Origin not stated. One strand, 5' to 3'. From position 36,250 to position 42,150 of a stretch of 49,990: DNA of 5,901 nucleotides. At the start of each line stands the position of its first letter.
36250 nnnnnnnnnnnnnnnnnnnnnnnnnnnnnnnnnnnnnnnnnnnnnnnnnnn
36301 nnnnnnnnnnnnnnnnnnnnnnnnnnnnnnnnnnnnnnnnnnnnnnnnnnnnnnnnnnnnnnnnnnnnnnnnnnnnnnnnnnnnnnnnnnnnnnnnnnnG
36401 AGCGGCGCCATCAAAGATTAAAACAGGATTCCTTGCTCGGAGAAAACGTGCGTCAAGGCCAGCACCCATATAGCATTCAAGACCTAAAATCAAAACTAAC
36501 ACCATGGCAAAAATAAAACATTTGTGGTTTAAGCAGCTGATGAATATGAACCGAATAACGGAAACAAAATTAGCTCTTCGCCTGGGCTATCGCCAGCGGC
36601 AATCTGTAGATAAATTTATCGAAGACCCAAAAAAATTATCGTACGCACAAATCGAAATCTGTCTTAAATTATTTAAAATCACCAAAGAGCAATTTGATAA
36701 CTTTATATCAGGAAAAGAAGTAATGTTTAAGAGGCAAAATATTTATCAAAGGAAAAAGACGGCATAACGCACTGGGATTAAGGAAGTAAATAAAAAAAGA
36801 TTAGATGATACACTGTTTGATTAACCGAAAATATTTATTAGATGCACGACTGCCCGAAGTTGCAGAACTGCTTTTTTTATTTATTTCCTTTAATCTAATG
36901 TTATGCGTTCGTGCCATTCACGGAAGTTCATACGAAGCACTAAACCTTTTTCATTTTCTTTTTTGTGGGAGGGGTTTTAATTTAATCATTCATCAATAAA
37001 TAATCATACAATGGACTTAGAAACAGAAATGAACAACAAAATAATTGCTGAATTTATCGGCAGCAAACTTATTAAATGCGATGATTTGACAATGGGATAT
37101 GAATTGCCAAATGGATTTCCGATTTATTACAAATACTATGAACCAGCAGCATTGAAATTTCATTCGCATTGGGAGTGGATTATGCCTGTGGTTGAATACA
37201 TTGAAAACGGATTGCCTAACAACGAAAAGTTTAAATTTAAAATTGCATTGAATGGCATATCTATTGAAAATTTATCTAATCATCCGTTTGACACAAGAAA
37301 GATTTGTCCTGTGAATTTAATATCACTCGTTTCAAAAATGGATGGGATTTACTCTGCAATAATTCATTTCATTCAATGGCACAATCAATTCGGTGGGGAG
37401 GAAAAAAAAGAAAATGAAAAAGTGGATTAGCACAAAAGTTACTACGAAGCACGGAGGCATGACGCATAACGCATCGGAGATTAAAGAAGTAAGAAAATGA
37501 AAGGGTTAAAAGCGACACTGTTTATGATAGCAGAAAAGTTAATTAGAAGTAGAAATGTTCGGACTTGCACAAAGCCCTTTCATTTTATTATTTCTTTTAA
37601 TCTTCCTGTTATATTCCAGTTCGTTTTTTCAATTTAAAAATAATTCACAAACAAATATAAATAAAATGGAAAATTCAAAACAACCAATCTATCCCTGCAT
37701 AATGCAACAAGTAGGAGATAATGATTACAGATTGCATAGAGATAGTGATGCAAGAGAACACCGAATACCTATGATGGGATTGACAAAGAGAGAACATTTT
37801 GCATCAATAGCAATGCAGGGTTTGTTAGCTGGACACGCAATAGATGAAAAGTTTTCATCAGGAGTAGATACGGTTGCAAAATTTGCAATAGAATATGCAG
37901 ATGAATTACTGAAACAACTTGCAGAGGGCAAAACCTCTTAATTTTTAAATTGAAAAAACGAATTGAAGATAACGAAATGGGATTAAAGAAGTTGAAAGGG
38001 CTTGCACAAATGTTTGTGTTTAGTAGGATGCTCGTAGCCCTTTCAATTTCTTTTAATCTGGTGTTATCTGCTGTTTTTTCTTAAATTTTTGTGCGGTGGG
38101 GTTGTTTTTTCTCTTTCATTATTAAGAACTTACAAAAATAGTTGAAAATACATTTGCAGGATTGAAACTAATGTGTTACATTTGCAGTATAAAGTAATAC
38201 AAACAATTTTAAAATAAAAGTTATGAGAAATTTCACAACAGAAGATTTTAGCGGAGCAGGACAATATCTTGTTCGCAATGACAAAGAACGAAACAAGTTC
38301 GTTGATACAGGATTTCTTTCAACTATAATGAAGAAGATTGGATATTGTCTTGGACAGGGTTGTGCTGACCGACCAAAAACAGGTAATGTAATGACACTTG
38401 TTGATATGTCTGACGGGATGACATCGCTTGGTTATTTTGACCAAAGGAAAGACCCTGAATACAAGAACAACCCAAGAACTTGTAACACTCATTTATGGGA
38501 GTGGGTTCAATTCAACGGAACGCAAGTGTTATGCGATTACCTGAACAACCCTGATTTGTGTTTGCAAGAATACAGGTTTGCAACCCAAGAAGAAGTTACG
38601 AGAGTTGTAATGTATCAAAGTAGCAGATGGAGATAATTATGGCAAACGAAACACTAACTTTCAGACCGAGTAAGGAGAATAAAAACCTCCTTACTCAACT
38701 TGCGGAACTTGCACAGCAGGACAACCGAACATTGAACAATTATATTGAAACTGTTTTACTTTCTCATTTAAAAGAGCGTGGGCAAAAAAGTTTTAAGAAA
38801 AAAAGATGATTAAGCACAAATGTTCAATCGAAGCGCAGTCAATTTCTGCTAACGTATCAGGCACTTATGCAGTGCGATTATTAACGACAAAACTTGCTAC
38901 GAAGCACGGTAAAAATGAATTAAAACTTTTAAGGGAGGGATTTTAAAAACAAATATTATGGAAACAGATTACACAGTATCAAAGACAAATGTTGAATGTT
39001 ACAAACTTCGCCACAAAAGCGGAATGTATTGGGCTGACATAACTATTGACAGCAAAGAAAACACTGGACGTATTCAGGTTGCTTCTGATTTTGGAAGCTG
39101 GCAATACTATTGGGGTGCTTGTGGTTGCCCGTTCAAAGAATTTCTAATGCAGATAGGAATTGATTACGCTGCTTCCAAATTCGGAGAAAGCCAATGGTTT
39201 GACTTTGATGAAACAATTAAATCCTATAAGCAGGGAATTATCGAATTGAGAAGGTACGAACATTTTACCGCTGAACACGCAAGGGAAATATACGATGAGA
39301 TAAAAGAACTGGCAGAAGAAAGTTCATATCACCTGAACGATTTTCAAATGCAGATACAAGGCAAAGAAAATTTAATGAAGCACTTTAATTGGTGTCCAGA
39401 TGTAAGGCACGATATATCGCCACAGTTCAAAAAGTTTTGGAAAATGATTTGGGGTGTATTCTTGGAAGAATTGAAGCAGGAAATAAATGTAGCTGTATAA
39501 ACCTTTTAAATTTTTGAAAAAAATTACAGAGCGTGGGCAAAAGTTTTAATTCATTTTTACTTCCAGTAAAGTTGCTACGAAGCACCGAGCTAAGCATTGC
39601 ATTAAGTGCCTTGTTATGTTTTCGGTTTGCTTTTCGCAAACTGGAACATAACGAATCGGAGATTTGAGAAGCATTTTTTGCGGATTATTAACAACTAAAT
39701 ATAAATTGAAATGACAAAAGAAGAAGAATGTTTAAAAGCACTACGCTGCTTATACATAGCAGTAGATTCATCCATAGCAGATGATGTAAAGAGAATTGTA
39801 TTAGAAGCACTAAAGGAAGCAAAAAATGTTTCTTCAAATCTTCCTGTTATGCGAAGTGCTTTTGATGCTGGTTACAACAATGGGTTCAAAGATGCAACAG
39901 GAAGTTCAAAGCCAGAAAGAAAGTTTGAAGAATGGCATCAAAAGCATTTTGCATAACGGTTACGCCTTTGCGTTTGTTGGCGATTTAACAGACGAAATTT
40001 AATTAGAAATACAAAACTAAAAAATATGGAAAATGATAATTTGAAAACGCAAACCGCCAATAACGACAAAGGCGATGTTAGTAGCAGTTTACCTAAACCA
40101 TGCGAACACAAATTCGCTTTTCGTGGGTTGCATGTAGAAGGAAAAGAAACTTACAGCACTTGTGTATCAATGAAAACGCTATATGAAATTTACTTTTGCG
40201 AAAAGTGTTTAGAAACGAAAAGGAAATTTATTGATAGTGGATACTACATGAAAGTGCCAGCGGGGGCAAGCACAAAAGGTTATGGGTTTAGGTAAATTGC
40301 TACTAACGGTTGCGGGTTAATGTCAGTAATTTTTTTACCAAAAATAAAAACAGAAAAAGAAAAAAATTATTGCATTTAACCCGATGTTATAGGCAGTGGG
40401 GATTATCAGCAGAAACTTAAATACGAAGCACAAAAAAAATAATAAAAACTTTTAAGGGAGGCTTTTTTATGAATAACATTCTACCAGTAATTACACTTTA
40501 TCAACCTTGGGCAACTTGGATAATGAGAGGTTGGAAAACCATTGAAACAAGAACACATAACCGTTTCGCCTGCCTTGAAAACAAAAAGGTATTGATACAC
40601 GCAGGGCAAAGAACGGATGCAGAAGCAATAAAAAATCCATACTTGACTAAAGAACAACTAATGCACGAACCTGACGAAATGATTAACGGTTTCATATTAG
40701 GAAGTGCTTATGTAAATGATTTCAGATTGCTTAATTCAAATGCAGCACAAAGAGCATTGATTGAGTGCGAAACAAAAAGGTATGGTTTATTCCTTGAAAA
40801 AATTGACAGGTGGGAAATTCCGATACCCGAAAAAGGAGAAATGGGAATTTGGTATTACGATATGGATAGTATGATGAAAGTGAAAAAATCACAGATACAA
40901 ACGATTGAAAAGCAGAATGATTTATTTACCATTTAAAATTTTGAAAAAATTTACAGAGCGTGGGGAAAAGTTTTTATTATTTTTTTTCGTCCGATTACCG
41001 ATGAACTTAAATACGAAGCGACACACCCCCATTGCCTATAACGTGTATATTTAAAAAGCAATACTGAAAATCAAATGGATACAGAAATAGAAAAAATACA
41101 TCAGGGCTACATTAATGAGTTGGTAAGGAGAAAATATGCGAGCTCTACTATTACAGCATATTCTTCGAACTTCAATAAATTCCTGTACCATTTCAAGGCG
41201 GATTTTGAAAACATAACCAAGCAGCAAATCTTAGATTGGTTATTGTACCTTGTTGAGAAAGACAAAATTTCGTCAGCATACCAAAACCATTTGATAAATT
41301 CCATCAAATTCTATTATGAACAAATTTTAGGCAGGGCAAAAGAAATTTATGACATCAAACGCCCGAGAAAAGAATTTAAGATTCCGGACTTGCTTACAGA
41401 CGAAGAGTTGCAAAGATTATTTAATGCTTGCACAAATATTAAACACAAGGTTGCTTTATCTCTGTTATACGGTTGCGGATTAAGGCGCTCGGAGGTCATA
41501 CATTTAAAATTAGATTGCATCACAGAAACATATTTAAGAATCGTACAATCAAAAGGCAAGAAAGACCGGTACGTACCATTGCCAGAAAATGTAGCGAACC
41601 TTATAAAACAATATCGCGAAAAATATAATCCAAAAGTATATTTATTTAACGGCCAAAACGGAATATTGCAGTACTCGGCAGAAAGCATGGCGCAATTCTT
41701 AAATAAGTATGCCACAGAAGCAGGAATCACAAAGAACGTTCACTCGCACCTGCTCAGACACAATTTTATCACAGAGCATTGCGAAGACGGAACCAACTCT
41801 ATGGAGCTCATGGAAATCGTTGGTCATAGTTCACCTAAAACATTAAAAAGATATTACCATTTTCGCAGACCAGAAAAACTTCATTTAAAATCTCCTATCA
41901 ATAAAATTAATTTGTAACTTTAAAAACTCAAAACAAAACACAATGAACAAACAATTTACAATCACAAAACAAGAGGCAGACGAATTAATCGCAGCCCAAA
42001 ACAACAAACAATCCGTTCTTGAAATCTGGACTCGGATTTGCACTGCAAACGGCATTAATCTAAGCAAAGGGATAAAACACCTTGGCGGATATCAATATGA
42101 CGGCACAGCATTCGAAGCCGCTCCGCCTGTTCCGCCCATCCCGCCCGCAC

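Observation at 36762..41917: Array of small ORF cassettes bounded by long imperfect palindromes with ATAAC...GTTAT termini, ending at a Xer-like tyrosine recombinase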

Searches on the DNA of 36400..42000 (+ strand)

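Call 16: search_dna_similar(query=window:36400-42000:+, collection=phages, mode=distant, max_rows=20)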
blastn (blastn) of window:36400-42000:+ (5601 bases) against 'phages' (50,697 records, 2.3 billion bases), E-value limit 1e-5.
Records with a match: 1; places in all: 1; records where one place covers at least 80% of the query: 0.
Best place of each record, by identity: 80-90% 1.
By first word of the organism name: uncultured 1.
By host as written in the record: - 1.
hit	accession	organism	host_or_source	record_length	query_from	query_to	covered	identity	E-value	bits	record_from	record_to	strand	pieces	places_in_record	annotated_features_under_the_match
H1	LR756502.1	uncultured phage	metagenomic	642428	2236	2392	3%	81.5%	1e-33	153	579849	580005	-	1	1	record has no annotation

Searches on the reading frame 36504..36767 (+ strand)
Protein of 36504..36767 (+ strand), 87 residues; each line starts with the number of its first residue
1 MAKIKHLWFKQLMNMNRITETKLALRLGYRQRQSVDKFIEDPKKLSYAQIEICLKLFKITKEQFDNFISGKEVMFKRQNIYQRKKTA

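Call 13: search_protein_families(library=pfam, proteins=[window:36504-36767:+], max_evalue=0.01)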
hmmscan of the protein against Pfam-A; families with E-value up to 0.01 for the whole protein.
window:36504-36767:+ (87 aa): 1 family
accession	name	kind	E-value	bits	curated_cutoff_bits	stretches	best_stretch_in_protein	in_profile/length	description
PF07032.16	DUF1322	-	0.0087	17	25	0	3-26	42-65/73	Protein of unknown function (DUF1322)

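Call 14: search_protein_families(library=phrogs, proteins=[window:36504-36767:+], max_evalue=0.01)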
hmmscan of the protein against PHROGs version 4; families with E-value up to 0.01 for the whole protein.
window:36504-36767:+ (87 aa): 0 families

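Call 26: find_encoding_contigs(protein=window:36504-36767:+, flank=8000, max_places=10)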
Protein window:36504-36767:+ (87 aa): 23 contigs read that carry it; 7 places shown.
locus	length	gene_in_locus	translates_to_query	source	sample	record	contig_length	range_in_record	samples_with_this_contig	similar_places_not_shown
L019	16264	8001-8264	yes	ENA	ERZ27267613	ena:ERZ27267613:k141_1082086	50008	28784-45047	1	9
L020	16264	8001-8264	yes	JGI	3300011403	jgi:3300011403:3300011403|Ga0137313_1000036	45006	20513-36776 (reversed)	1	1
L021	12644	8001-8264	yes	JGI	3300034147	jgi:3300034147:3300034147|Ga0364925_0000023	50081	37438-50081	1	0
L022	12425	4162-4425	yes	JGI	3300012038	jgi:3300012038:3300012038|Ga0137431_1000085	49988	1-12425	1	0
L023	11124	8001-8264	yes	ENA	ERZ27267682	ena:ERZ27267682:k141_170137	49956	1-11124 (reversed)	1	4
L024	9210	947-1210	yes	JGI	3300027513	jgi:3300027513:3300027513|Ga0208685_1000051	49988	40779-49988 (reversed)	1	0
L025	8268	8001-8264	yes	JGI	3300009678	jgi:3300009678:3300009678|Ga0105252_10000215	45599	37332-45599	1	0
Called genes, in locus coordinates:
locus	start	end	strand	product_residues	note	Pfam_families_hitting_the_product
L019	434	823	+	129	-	-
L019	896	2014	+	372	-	PF00004:AAA, PF07724:AAA_2 (weak), PF07728:AAA_5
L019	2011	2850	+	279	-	-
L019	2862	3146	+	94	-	PF12957:DUF3846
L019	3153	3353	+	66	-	-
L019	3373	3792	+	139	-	-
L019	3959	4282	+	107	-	-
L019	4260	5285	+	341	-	PF00534:Glycos_transf_1 (faint)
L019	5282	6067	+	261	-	-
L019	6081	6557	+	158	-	-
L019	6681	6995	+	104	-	-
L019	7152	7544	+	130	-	-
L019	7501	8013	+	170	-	-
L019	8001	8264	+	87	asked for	-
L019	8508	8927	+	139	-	-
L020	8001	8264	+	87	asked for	-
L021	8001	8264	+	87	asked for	-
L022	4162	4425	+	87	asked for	-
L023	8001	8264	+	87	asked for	-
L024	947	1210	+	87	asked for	-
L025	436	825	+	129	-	-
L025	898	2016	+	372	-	PF00004:AAA, PF07724:AAA_2 (weak), PF07728:AAA_5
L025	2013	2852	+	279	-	-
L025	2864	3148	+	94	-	PF12957:DUF3846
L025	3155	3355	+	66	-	-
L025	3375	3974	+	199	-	-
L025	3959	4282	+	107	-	-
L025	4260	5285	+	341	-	PF00534:Glycos_transf_1 (faint)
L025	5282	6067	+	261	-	-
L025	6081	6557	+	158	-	-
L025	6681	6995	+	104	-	-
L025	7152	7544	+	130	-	-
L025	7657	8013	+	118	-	-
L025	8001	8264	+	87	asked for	-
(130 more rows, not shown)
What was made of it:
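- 36504..36767 (+): Last backbone gene before the array (87 aa). Its TAA stop lies in core 1. One metagenomic contig (L025) ends 4 nt after this gene, consistent with an assembly break at the start of a variable array (call 26).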

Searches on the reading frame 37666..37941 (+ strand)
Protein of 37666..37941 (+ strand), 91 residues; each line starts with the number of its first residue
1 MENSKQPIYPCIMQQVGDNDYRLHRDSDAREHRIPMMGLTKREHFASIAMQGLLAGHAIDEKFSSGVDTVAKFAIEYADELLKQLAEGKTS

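Call 13: search_protein_families(library=pfam, proteins=[window:37666-37941:+], max_evalue=0.01)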
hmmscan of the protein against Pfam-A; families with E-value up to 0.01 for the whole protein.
window:37666-37941:+ (91 aa): 0 families

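Call 14: search_protein_families(library=phrogs, proteins=[window:37666-37941:+], max_evalue=0.01)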
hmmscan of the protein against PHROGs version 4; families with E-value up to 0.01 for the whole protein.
window:37666-37941:+ (91 aa): 3 families
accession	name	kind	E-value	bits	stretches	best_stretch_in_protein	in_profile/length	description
phrog_2201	-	unknown function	1.6e-10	42.2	1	25-89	155-218/226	-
phrog_37111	-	unknown function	2.6e-06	28.6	1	17-83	56-125/130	-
phrog_30599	-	transcription regulation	0.004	18.6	1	38-82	48-92/100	transcriptional regulator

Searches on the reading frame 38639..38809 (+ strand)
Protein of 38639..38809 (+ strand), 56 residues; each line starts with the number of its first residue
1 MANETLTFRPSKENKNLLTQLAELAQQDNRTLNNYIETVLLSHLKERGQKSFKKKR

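Call 13: search_protein_families(library=pfam, proteins=[window:38639-38809:+], max_evalue=0.01)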
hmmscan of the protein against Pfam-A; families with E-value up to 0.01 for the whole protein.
window:38639-38809:+ (56 aa): 1 family
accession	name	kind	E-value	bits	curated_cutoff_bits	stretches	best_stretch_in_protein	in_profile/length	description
PF04707.20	PRELI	-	0.0043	17.3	27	1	3-51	92-143/157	PRELI-like family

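Call 14: search_protein_families(library=phrogs, proteins=[window:38639-38809:+], max_evalue=0.01)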
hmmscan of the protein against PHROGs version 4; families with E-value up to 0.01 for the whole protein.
window:38639-38809:+ (56 aa): 1 family
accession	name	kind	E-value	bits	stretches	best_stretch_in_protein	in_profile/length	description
phrog_582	-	transcription regulation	0.0007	20.9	1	14-52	65-103/105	Arc-like repressor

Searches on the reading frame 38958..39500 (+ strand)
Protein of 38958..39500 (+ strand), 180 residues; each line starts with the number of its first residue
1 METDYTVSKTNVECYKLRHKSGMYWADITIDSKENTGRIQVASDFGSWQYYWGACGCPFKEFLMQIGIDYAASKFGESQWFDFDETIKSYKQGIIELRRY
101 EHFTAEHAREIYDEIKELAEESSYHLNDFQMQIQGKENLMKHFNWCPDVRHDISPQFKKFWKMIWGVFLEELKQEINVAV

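Call 13: search_protein_families(library=pfam, proteins=[window:38958-39500:+], max_evalue=0.01)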
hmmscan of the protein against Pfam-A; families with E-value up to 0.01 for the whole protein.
window:38958-39500:+ (180 aa): 0 families

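Call 14: search_protein_families(library=phrogs, proteins=[window:38958-39500:+], max_evalue=0.01)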
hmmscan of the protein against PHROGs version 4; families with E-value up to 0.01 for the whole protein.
window:38958-39500:+ (180 aa): 2 families
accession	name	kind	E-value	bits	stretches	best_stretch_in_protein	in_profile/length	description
phrog_13202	-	unknown function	6.3e-36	124.9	1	4-177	1-172/179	-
phrog_3451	-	unknown function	3.5e-14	54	1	4-177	104-281/287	-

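Call 20: find_encoding_contigs(protein=window:38958-39500:+, flank=10000, max_places=10)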
Protein window:38958-39500:+ (180 aa): 23 contigs read that carry it; 10 places shown.
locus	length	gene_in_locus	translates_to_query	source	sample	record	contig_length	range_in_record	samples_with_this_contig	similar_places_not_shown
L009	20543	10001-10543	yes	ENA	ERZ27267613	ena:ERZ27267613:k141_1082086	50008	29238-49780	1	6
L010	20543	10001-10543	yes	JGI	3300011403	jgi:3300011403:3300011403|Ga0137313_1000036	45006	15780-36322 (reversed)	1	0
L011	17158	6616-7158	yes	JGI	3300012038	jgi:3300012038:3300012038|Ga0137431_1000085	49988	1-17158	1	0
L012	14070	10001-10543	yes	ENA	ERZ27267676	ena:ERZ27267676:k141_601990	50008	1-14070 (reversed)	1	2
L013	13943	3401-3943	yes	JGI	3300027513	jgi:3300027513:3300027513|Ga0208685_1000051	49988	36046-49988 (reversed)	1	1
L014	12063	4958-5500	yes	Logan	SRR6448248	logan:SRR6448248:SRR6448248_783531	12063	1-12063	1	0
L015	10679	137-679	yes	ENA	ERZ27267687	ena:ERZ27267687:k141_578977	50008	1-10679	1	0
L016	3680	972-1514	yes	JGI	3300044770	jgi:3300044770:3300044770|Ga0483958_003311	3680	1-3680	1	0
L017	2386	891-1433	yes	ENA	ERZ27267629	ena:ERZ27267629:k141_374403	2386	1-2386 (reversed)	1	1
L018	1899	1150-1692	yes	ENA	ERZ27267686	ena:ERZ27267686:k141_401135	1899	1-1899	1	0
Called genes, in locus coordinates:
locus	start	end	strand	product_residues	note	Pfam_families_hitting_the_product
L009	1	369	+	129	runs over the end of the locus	-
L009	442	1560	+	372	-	PF00004:AAA, PF07724:AAA_2 (weak), PF07728:AAA_5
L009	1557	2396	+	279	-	-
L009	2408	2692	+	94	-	PF12957:DUF3846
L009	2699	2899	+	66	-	-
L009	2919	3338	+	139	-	-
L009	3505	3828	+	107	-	-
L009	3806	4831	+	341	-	PF00534:Glycos_transf_1 (faint)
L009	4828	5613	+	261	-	-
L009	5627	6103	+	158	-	-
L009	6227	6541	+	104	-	-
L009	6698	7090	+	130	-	-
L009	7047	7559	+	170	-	-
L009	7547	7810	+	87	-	-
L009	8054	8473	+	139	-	-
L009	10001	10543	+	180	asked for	PF26211:Phage_phiTE_072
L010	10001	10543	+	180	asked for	PF26211:Phage_phiTE_072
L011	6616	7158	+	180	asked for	PF26211:Phage_phiTE_072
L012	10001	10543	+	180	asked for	PF26211:Phage_phiTE_072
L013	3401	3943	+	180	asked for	PF26211:Phage_phiTE_072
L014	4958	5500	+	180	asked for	PF26211:Phage_phiTE_072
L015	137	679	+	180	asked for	PF26211:Phage_phiTE_072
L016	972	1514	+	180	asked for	PF26211:Phage_phiTE_072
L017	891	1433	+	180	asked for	PF26211:Phage_phiTE_072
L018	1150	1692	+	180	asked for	PF26211:Phage_phiTE_072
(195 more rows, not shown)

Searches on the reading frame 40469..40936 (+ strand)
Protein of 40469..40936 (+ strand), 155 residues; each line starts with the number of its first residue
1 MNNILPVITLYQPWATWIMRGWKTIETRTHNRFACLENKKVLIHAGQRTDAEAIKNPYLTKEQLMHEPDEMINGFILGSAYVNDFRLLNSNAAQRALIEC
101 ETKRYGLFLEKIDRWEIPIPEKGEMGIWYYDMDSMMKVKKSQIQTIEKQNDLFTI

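Call 13: search_protein_families(library=pfam, proteins=[window:40469-40936:+], max_evalue=0.01)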
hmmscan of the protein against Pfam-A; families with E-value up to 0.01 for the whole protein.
window:40469-40936:+ (155 aa): 0 families

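Call 14: search_protein_families(library=phrogs, proteins=[window:40469-40936:+], max_evalue=0.01)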
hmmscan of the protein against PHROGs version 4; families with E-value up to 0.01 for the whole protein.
window:40469-40936:+ (155 aa): 1 family
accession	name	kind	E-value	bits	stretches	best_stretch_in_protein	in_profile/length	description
phrog_3193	-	unknown function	3.9e-19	70.2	1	7-144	87-220/269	-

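Call 104: find_encoding_contigs(protein=window:40469-40936:+, flank=3000, max_places=10)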
Protein window:40469-40936:+ (155 aa): 23 contigs read that carry it; 8 places shown.
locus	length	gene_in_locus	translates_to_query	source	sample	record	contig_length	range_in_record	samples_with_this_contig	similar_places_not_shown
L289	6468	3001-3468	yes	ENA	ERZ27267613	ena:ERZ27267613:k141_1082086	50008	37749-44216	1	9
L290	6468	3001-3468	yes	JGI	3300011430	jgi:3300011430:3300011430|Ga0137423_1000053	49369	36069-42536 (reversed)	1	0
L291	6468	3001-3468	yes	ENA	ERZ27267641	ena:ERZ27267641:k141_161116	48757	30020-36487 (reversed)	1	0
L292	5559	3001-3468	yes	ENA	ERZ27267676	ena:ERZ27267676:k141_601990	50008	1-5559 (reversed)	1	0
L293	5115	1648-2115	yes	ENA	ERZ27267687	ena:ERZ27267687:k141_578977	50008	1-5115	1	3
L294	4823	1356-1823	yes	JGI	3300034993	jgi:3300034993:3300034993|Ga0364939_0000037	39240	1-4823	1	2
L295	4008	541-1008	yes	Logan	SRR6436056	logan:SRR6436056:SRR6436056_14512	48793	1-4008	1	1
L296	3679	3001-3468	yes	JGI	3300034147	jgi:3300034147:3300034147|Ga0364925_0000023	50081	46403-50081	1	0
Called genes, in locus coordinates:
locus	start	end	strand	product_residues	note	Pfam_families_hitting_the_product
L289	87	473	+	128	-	-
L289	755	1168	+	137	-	-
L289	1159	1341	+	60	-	-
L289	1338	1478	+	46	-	-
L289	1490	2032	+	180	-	PF26211:Phage_phiTE_072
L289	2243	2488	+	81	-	-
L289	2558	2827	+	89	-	-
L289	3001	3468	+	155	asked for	-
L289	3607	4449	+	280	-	PF13495:Phage_int_SAM_4, PF00589:Phage_integrase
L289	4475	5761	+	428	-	-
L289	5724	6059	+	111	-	-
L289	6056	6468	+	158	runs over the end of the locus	-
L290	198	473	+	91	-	-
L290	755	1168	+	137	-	-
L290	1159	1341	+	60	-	-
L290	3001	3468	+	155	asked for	-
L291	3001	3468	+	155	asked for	-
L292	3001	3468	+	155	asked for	-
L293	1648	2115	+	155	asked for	-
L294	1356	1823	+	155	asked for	-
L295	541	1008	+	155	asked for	-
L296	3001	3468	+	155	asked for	-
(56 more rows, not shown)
